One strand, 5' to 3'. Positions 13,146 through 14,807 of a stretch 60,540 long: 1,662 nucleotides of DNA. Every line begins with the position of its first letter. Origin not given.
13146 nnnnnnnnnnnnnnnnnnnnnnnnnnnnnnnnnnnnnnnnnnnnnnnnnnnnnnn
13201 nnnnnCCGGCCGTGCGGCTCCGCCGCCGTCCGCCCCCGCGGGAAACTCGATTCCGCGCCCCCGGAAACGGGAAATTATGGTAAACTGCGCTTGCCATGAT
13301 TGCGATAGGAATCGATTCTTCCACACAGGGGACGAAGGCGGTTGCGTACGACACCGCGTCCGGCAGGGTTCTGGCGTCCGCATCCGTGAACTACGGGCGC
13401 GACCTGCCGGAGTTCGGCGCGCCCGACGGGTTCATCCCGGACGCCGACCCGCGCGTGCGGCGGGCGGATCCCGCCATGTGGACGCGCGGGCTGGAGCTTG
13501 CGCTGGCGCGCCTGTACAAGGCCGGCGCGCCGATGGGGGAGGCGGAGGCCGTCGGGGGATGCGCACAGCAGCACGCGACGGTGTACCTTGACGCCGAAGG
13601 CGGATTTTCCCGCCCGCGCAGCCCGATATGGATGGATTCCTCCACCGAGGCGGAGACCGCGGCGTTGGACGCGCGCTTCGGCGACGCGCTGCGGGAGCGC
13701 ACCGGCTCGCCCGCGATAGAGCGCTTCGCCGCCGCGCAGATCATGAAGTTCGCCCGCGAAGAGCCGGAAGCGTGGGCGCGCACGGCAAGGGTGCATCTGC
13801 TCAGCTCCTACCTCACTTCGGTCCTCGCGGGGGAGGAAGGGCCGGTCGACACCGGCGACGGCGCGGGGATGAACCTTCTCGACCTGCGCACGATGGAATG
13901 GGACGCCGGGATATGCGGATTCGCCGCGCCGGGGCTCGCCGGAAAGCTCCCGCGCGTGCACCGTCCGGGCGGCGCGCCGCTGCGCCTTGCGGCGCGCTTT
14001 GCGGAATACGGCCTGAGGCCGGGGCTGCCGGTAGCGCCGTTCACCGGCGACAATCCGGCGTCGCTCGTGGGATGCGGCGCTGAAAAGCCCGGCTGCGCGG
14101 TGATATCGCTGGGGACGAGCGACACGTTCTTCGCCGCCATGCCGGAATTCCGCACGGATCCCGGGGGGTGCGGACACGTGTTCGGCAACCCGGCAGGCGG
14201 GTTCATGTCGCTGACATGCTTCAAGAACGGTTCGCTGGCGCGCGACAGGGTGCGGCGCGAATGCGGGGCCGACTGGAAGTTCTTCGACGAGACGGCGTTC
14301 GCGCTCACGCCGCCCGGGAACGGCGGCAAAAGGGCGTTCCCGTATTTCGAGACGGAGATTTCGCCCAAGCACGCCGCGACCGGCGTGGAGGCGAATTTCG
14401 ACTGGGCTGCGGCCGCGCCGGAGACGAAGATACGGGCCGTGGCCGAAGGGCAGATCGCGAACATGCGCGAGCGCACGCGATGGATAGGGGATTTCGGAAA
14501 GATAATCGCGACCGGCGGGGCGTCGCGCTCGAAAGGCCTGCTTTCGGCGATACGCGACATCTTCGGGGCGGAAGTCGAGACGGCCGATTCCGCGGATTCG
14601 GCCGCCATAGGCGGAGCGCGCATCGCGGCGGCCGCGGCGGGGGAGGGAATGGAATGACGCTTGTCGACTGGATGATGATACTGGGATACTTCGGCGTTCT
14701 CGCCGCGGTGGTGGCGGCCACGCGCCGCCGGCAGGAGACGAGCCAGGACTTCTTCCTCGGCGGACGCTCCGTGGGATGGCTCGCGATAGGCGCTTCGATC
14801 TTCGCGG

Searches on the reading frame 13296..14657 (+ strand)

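Call 36: search_protein_families(library=pfam, proteins=[window:13296-14657:+])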
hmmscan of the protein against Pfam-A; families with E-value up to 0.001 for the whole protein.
window:13296-14657:+ (453 aa): 2 families
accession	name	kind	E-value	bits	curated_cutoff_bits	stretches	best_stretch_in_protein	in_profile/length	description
PF00370.27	FGGY_N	-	2.2e-17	63.9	28.8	1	3-259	2-245/245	FGGY family of carbohydrate kinases, N-terminal domain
PF02782.22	FGGY_C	-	8.7e-11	42.4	27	1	268-448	1-198/198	FGGY family of carbohydrate kinases, C-terminal domain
